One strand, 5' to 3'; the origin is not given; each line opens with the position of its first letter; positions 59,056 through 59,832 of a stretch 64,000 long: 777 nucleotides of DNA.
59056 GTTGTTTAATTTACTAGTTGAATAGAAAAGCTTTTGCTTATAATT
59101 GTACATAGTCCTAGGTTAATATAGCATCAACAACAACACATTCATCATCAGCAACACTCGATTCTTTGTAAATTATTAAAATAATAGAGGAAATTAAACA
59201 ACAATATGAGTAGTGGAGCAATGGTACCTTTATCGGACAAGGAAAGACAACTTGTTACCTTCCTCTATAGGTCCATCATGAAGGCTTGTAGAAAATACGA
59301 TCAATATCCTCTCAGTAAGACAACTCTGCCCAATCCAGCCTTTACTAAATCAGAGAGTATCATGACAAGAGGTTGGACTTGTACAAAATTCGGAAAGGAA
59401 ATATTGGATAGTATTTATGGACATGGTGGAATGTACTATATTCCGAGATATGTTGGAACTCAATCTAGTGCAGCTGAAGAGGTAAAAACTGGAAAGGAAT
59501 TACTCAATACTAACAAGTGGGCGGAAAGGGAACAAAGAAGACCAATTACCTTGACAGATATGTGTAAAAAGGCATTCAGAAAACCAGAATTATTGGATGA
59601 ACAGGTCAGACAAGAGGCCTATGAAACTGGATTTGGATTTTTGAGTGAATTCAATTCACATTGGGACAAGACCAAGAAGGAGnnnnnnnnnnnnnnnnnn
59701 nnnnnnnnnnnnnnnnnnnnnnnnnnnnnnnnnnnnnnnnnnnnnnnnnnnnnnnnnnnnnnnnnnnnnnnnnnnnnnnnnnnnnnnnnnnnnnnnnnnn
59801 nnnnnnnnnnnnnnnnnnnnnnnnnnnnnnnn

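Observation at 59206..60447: Eukaryotic gene encoding a bacterial-type AlgH/YqgE (UPF0301/DUF179) domain fused to an LYR-like N-terminus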

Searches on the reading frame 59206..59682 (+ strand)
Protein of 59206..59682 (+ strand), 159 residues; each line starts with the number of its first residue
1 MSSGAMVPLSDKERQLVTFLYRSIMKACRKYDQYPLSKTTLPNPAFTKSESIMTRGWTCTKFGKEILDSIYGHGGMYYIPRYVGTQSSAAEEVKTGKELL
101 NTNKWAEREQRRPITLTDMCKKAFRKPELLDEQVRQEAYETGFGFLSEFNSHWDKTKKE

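Call 28: search_solved_structures(query=A3, max_evalue=10, show_alignments=4)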
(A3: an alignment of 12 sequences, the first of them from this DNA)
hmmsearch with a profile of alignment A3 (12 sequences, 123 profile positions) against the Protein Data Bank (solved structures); distinct sequences matched with E-value up to 10: 8.
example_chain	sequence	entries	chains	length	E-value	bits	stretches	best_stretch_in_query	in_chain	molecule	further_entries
5ool_v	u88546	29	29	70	0.034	17.5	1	73-110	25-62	MIEF1 upstream open reading frame protein | Mitochondrial ribosome and complex I assembly factor AltMIEF1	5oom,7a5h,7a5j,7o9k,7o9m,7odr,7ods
7qh7_v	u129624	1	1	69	0.067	16.5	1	80-110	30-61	MIEF1 upstream open reading frame protein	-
7uro_A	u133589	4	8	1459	0.19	15.1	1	7-96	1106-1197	GEA2 isoform 1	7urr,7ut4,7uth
8ezj_A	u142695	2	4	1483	0.19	15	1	7-96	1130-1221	ARF guanine-nucleotide exchange factor 2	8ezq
8ova_BP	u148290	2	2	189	0.23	14.8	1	12-46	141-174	40S ribosomal protein L14, putative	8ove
9e9c_v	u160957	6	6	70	2.1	11.7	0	80-110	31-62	Predicted gene, 55359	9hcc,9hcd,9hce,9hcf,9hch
4v8m_BP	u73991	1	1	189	2.2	11.6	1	12-46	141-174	PROBABLE 60S RIBOSOMAL PROTEIN L14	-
9hcg_v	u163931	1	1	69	4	10.8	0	80-110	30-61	Predicted gene, 55359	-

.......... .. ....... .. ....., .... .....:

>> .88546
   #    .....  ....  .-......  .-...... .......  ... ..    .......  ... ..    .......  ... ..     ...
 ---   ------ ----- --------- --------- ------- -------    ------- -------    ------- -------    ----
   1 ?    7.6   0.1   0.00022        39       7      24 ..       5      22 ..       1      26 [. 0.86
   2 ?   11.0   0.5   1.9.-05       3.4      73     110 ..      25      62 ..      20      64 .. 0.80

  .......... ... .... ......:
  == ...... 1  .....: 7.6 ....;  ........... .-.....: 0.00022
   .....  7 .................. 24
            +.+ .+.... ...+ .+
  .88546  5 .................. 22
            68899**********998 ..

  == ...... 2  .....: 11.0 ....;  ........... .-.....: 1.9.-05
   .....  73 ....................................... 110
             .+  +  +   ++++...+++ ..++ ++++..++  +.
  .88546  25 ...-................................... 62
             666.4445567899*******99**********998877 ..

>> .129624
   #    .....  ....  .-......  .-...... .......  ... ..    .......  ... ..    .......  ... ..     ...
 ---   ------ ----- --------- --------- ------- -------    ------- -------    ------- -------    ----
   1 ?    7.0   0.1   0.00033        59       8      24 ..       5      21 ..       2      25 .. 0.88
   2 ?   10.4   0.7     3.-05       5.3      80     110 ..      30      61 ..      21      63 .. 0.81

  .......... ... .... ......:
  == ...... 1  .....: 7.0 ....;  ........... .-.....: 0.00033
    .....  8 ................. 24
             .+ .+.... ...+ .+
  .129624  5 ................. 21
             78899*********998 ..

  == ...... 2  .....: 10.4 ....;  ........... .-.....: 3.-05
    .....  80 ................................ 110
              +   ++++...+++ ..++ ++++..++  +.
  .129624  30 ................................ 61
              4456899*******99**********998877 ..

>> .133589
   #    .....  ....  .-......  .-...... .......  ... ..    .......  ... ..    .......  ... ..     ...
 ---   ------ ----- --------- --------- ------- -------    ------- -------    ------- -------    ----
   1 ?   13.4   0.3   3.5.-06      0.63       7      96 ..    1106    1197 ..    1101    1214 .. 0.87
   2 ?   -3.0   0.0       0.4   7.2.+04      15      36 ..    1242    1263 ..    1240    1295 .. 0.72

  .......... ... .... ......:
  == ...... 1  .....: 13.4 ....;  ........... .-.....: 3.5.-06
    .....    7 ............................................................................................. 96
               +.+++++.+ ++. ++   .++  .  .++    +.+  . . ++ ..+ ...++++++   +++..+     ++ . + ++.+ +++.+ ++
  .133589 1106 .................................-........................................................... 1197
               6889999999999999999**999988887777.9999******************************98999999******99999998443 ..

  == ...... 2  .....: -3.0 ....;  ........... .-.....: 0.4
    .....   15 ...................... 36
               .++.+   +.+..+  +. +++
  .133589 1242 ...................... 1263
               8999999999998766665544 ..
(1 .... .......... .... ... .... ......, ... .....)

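Call 35: find_homologous_proteins(query=A3, max_evalue=0.01)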
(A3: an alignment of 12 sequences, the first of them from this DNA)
Query A3 (12 sequences): 814 candidates shared short words with the query, none scored E <= 0.01.

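Call 53: predict_structure(alignment_id=A3)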
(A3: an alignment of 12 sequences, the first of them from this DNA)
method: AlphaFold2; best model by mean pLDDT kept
length: 159 residues; sequences in the alignment: 12
mean_pLDDT: 81.1   pTM: 0.72
mean pLDDT of the five models: 81.1, 79.5, 79.6, 78.9, 78.7
residues with pLDDT >= 90: 74; 70-90: 48; 50-70: 32; < 50: 5
segments of 3 or more residues with pLDDT < 50: 91-93
pLDDT, mean of each block of 10 residues (from residue 1): 70 91 95 92 84 76 91 88 64 51 52 89 84 89 92 89
secondary structure, 60 per line:
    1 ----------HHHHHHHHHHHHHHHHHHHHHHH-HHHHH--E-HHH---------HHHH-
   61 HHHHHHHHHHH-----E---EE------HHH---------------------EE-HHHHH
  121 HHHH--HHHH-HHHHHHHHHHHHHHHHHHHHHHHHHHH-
elements in order: H11-33 H35-39 H56-59 H61-71 H116-124 H127-130 H132-158
